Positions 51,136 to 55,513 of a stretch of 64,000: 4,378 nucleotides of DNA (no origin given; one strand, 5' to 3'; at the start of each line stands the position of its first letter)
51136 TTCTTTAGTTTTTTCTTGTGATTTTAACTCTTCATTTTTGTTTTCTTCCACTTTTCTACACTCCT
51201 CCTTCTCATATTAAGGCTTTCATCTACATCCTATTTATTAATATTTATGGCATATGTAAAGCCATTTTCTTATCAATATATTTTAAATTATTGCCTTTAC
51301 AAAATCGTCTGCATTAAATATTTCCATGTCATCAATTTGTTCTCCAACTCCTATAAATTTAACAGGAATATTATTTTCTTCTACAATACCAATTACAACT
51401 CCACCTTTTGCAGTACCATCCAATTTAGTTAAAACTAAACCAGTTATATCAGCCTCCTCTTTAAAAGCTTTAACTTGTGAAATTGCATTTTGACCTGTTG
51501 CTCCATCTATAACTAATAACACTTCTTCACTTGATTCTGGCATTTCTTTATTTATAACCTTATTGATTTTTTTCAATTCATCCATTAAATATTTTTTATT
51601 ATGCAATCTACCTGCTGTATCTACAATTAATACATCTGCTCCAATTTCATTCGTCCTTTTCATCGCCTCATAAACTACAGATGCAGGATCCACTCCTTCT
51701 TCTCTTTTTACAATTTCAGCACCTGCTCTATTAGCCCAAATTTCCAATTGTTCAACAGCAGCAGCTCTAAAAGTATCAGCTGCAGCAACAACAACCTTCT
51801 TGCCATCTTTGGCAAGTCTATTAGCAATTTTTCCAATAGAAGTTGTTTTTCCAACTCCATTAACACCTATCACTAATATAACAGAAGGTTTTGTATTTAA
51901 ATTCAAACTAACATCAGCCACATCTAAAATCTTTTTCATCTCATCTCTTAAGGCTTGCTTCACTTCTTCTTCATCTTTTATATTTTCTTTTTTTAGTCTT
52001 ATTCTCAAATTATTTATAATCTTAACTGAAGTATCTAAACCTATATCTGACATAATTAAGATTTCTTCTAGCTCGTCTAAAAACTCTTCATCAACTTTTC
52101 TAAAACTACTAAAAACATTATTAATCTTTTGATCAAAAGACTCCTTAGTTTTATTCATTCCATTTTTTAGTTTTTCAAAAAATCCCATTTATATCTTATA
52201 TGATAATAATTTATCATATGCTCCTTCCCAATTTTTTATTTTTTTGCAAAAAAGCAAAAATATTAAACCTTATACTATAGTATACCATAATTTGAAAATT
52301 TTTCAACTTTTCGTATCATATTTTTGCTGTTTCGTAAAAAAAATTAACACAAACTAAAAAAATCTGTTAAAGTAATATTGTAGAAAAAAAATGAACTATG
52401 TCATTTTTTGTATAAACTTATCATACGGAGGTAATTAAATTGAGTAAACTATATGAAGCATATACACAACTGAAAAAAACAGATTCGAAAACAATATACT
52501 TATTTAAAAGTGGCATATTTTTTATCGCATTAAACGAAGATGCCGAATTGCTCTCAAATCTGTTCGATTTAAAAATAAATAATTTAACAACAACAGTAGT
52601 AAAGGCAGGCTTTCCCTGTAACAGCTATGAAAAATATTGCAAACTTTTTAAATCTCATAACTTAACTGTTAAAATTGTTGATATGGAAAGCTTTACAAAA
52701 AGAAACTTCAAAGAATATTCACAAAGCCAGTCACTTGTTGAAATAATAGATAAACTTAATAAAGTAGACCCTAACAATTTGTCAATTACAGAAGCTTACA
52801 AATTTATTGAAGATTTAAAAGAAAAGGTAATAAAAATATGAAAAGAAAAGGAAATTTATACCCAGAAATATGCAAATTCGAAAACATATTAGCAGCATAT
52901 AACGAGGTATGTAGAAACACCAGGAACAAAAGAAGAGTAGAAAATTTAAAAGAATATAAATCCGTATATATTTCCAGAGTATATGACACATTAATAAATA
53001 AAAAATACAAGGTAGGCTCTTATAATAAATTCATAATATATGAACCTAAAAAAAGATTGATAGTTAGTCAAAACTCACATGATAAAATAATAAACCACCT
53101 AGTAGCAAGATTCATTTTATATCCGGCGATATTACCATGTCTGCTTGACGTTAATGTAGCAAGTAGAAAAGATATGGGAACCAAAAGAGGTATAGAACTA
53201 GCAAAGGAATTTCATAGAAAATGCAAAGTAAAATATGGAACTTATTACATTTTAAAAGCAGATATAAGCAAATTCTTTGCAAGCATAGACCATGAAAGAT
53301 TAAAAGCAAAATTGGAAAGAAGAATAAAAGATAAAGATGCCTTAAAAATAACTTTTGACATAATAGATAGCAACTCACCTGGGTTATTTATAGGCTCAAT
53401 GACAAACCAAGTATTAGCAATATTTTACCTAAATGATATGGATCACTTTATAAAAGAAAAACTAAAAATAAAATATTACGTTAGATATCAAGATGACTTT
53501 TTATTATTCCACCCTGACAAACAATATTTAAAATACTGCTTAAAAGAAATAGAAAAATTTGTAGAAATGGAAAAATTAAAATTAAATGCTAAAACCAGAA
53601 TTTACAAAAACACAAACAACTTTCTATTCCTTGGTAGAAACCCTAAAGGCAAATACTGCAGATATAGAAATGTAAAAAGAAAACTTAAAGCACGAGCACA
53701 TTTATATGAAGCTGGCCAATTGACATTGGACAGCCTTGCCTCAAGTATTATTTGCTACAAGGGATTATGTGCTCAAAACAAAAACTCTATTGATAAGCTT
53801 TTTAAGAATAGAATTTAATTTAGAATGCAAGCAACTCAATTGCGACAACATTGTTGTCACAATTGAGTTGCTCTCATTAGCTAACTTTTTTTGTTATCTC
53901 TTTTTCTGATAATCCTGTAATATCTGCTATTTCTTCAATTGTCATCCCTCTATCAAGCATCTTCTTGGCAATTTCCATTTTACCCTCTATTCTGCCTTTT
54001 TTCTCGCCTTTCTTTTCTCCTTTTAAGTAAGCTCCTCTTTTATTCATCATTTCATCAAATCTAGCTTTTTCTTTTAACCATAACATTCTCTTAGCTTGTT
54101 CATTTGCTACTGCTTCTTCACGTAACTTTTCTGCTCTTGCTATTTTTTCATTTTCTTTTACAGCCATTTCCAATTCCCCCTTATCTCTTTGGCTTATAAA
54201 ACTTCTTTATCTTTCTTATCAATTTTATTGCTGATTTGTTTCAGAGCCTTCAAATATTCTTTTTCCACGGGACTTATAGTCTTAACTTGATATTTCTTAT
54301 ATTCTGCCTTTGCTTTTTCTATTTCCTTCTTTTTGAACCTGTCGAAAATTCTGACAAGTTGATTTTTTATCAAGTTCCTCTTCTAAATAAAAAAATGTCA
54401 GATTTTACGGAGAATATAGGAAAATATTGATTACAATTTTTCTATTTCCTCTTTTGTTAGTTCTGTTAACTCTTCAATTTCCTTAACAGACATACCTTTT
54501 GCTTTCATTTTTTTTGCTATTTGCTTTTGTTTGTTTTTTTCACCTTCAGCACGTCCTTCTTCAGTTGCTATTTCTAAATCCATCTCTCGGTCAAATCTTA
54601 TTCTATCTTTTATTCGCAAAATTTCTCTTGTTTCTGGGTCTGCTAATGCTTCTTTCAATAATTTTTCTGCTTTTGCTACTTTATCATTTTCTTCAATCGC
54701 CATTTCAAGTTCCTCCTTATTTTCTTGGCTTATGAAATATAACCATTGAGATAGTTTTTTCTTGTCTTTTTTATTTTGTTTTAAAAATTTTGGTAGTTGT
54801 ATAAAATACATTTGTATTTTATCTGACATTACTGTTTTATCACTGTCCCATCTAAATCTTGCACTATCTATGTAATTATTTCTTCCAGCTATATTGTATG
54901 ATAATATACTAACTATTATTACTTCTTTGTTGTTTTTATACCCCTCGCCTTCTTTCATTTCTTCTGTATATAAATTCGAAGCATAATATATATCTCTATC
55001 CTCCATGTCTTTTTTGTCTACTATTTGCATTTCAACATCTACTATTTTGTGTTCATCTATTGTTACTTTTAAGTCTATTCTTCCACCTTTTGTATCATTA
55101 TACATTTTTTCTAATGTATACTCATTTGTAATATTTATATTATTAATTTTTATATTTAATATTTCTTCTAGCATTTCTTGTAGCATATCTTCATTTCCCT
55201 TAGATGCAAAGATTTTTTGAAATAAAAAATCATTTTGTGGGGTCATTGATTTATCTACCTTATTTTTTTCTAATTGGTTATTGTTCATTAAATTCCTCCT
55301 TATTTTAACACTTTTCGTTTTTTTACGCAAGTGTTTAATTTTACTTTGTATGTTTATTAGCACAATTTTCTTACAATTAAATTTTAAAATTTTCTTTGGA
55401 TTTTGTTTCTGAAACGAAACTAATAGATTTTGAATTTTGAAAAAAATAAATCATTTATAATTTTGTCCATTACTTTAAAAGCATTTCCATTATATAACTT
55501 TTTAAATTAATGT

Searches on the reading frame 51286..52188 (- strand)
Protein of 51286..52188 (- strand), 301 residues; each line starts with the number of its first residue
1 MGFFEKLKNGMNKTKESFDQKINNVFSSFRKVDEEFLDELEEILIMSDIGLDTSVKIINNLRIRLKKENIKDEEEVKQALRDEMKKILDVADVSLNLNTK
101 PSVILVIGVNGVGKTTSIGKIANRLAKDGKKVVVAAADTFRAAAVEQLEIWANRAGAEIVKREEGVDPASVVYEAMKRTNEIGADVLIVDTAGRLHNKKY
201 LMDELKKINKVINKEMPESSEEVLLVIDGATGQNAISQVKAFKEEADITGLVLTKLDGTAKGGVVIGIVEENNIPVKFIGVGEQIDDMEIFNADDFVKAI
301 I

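Call 38: list_cluster_members(proteins=[window:51286-52188:-, window:42425-43747:-, window:43894-45351:-, window:806-3676:-])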
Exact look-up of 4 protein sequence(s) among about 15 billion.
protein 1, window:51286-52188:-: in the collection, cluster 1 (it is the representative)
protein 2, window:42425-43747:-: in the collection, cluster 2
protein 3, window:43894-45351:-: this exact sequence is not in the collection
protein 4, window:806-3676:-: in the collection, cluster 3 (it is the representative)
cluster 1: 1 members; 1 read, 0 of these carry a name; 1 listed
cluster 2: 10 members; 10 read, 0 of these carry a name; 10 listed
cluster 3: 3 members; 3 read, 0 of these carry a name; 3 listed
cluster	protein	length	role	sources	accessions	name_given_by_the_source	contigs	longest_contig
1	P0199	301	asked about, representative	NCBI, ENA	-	-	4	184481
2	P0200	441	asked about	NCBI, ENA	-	-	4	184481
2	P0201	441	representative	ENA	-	-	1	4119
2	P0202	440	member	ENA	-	-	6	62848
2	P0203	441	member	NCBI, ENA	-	-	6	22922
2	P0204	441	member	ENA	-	-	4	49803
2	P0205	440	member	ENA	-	-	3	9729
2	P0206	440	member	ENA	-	-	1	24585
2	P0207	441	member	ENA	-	-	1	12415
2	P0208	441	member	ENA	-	-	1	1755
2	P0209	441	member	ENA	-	-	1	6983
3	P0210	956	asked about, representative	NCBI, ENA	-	-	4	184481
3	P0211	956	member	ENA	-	-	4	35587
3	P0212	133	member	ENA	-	-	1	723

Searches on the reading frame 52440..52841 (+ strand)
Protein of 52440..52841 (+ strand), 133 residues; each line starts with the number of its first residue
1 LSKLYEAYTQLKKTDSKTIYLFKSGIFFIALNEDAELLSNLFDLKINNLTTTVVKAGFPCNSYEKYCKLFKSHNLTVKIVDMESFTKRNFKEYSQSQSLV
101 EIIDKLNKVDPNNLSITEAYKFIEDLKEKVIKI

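Call 10: search_protein_families(library=pfam, proteins=[window:52440-52841:+], max_evalue=0.01)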
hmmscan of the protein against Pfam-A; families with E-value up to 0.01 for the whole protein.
window:52440-52841:+ (133 aa): 1 family
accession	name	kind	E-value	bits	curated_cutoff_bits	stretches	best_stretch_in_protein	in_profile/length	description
PF01624.25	MutS_I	-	3.8e-09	37.2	20.6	1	5-85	4-88/113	MutS domain I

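Call 60: search_protein_families(library=ncbifam, proteins=[window:52440-52841:+], max_evalue=0.001)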
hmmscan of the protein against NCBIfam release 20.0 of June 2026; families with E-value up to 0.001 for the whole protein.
window:52440-52841:+ (133 aa): 2 families
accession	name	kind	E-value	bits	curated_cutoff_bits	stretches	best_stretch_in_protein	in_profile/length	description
NF003810.1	PRK05399.1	equivalog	1.7e-06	27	480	1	3-81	3-85/793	DNA mismatch repair protein MutS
TIGR01070.1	mutS1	equivalog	6.1e-05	21.5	641.7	0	6-70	6-74/840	DNA mismatch repair protein MutS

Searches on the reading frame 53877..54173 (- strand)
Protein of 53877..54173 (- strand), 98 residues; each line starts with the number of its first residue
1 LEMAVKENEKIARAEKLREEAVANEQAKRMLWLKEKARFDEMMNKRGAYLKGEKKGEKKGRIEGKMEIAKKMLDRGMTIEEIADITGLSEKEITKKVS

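Call 10: search_protein_families(library=pfam, proteins=[window:53877-54173:-], max_evalue=0.01)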
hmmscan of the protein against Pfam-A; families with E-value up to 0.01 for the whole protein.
window:53877-54173:- (98 aa): 3 families
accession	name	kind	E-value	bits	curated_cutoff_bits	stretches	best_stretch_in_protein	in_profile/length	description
PF02796.21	HTH_7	-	0.00078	20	23.8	1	65-89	10-34/45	Helix-turn-helix domain of resolvase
PF10975.14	DUF2802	-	0.0071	16.9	33.5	0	69-93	36-60/68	Protein of unknown function (DUF2802)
PF14493.12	HTH_40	-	0.0085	16.8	27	0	66-94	2-30/89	Helix-turn-helix domain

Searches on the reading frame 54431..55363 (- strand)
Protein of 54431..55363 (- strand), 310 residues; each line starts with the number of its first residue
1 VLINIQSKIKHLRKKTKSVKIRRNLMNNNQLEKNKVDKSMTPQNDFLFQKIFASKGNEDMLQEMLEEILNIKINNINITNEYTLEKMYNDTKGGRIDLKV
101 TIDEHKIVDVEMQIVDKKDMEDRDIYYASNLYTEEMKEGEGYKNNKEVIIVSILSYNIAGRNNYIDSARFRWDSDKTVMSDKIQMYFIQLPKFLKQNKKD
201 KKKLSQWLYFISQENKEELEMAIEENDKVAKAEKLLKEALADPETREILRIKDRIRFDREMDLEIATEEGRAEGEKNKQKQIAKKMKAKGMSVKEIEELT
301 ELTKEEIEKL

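Call 10: search_protein_families(library=pfam, proteins=[window:54431-55363:-], max_evalue=0.01)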
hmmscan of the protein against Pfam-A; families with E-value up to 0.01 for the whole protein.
window:54431-55363:- (310 aa): 1 family
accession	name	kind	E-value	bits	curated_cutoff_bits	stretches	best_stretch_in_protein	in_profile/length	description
PF12784.13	PDDEXK_2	-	4.3e-43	148.1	27.4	1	42-264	1-227/229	PD-(D/E)XK nuclease family transposase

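Call 60: search_protein_families(library=ncbifam, proteins=[window:54431-55363:-], max_evalue=0.001)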
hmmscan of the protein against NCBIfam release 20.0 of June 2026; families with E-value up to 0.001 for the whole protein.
window:54431-55363:- (310 aa): 1 family
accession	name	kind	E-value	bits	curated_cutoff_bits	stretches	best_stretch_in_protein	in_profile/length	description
TIGR01784.1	T_den_put_tspse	subfamily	4.5e-35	121.8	52.1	1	43-310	1-273/273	Rpn family recombination-promoting nuclease/putative transposase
